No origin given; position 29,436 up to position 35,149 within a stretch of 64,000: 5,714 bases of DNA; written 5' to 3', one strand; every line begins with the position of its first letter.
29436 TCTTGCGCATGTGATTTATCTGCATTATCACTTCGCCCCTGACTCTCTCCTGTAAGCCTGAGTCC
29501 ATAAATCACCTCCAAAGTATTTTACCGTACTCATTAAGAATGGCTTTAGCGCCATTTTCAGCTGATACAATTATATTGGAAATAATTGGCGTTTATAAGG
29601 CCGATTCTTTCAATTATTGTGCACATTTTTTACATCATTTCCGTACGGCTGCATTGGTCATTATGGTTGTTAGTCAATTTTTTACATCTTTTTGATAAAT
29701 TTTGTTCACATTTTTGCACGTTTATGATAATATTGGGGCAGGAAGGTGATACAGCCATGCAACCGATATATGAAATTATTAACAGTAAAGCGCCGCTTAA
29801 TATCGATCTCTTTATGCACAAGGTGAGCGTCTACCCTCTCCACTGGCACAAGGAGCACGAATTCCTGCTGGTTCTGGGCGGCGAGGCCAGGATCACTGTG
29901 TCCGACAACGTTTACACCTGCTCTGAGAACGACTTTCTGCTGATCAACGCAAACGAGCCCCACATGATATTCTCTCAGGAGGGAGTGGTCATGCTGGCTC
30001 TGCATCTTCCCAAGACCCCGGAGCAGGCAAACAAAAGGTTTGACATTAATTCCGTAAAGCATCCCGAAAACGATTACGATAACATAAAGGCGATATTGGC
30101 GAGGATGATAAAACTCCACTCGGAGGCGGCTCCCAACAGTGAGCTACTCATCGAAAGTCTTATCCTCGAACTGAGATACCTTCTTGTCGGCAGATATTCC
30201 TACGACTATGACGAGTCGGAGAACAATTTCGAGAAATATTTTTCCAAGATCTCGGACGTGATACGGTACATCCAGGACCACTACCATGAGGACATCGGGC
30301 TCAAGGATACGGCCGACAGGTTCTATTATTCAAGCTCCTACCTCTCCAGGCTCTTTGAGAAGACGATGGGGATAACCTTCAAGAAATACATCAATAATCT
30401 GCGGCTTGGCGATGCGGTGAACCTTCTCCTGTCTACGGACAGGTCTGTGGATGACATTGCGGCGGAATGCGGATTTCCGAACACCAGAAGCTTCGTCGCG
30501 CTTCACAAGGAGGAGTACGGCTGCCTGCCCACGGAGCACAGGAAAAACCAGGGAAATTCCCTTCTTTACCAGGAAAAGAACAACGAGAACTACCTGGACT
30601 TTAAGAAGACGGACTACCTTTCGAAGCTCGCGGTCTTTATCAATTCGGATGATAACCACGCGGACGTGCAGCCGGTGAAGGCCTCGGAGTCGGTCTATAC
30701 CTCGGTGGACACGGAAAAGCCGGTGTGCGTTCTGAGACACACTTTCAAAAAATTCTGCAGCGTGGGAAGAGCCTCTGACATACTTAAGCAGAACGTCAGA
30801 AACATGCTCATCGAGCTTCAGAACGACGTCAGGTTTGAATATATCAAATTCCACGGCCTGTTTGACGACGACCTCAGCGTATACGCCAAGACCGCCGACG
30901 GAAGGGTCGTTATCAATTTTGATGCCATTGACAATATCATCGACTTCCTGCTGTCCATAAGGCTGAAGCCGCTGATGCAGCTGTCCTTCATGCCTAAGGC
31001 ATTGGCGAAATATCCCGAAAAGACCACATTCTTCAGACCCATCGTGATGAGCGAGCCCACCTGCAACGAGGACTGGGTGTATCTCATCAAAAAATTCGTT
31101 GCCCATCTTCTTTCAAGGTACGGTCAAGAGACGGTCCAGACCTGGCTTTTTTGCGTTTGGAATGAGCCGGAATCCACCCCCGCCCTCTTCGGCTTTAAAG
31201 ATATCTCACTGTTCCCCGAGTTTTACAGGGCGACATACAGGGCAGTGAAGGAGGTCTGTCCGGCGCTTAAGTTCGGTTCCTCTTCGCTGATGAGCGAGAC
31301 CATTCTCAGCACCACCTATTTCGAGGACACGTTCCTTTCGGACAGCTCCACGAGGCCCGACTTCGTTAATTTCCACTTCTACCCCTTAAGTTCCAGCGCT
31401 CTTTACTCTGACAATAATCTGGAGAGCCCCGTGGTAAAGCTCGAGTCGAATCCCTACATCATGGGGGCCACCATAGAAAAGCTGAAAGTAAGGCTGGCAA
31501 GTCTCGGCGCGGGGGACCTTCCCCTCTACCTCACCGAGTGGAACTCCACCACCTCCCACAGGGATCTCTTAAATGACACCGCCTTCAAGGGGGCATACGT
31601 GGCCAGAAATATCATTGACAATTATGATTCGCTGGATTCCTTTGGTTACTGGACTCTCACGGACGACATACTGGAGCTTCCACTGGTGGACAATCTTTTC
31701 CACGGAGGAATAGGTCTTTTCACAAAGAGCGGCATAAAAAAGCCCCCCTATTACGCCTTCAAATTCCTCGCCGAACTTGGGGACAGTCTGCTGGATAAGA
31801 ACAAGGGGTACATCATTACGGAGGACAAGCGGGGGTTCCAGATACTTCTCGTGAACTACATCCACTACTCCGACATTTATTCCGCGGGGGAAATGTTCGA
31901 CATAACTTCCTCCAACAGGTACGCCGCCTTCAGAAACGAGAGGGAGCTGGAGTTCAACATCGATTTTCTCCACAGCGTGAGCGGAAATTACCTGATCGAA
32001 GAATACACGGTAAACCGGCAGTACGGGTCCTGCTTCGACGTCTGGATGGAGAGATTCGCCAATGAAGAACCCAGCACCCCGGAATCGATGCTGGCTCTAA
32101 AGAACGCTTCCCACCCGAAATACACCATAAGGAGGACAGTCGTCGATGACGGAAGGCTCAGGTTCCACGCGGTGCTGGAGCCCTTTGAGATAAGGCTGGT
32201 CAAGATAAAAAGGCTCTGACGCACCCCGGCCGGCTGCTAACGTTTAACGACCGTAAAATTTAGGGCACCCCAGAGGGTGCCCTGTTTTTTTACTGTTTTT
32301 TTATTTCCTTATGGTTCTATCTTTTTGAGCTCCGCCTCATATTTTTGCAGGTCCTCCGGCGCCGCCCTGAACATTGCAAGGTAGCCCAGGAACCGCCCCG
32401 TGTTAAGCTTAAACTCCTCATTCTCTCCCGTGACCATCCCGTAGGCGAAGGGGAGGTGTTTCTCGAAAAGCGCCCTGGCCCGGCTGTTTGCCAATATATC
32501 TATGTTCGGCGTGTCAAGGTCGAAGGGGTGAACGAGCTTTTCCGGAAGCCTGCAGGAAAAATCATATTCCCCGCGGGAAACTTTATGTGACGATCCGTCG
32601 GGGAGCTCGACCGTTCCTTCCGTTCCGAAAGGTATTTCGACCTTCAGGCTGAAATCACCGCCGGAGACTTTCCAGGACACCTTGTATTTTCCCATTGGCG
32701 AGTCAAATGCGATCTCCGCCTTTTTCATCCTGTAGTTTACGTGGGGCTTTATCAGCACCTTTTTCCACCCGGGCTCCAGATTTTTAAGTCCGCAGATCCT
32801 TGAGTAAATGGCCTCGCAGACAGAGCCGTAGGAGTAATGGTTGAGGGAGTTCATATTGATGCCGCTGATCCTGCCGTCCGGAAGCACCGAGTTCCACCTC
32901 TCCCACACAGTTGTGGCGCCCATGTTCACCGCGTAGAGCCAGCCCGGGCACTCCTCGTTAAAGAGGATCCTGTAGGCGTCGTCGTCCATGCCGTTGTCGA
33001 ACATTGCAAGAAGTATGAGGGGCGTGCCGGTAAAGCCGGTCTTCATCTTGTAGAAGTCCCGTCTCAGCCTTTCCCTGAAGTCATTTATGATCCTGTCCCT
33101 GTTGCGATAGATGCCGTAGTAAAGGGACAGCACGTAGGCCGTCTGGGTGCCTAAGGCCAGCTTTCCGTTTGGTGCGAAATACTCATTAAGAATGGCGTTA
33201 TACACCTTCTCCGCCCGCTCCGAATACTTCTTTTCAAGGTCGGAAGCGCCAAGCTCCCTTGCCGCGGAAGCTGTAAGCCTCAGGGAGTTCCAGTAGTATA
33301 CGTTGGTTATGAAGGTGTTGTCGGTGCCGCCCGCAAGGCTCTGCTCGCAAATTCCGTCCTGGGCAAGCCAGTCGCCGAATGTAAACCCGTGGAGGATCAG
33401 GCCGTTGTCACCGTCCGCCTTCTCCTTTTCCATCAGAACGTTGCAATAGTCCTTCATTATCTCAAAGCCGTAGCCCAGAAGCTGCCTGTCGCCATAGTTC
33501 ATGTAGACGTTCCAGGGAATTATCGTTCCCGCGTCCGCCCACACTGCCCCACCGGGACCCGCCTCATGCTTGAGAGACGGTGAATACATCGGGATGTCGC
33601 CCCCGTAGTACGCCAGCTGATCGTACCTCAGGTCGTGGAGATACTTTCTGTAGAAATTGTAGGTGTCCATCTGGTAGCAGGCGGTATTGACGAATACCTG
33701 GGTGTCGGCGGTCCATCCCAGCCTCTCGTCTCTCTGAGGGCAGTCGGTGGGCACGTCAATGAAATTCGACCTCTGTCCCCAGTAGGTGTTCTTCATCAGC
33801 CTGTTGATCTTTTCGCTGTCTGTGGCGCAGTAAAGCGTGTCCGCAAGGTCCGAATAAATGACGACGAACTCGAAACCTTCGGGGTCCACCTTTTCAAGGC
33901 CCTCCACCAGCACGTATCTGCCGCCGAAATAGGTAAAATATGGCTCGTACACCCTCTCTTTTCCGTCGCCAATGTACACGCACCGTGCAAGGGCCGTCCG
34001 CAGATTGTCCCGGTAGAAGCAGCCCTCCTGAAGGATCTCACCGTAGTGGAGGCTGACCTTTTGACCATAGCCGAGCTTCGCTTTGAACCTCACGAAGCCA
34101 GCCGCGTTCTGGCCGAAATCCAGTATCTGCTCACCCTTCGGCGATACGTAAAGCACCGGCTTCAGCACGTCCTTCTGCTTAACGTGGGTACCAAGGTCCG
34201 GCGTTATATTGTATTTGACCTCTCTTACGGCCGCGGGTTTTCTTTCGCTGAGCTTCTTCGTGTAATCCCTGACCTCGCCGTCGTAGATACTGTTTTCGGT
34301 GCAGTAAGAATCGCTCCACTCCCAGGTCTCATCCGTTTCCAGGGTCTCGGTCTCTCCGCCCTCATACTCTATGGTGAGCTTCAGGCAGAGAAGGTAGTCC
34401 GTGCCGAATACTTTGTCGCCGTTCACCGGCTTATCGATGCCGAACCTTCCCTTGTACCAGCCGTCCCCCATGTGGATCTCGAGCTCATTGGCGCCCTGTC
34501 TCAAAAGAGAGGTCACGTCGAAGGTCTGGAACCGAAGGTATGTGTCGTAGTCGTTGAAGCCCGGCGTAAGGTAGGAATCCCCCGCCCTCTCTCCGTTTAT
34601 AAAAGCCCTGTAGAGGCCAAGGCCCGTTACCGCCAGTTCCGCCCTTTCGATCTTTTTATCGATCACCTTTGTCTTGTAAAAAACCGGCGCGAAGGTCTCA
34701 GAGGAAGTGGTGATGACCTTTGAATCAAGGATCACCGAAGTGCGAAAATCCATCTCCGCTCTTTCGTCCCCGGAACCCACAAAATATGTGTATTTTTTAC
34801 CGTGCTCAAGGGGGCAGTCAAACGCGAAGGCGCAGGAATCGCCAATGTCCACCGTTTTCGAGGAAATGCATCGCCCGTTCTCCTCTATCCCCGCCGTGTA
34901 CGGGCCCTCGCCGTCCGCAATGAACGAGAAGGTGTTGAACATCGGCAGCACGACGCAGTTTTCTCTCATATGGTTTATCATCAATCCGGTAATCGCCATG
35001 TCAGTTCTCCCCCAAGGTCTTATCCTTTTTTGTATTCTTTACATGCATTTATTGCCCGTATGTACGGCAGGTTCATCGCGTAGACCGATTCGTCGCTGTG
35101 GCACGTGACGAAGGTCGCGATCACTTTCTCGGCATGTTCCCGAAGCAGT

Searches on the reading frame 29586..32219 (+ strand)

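Call 10: search_protein_families(library=pfam, proteins=[window:29586-32219:+], max_evalue=0.01)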
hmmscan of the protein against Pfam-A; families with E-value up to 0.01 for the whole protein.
window:29586-32219:+ (877 aa): 5 families
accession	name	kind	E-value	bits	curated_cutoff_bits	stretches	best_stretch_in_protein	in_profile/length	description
PF01229.23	Glyco_hydro_39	-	1.3e-62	212.6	26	1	373-858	4-471/472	Glycosyl hydrolases family 39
PF12833.13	HTH_18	-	2e-21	76.5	33.6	1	243-320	2-79/80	Helix-turn-helix domain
PF00165.29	HTH_AraC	-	2.4e-15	56.7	26.6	2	229-270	1-42/42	Bacterial regulatory helix-turn-helix proteins, AraC family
PF02311.25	AraC_binding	-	6.5e-10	39.3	21.1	1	82-196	15-134/135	AraC-like ligand binding domain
PF07883.17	Cupin_2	-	1.4e-08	34.7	27.2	1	84-129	12-57/70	Cupin domain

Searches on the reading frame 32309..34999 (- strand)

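Call 9: search_protein_families(library=pfam, proteins=[window:32309-34999:-], max_evalue=0.01)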
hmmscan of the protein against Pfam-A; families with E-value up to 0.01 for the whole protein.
window:32309-34999:- (896 aa): 6 families
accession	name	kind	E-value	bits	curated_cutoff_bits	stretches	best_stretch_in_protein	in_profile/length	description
PF17389.8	Bac_rhamnosid6H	-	1.1e-96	324.5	24.5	1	391-734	6-338/339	Bacterial alpha-L-rhamnosidase 6 hairpin glycosidase domain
PF08531.16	Bac_rhamnosid_N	-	6.1e-41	140.5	25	1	115-252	1-136/172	Alpha-L-rhamnosidase N-terminal domain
PF05592.18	Bac_rhamnosid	-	9.5e-22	77.3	22.2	1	287-381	4-101/102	Bacterial alpha-L-rhamnosidase concanavalin-like domain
PF17390.7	Bac_rhamnosid_C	-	3.5e-20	72.1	22.1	1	737-808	1-72/78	Bacterial alpha-L-rhamnosidase C-terminal domain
PF11824.13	DUF3344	-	0.0066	16.5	27.2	0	68-180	158-263/275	Protein of unknown function (DUF3344)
PF21209.4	Bac_rhamnosid-like_N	-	0.0069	16.3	27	0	280-325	124-169/209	Alpha-rhamnosidase-like, bacteroidetes, N-terminal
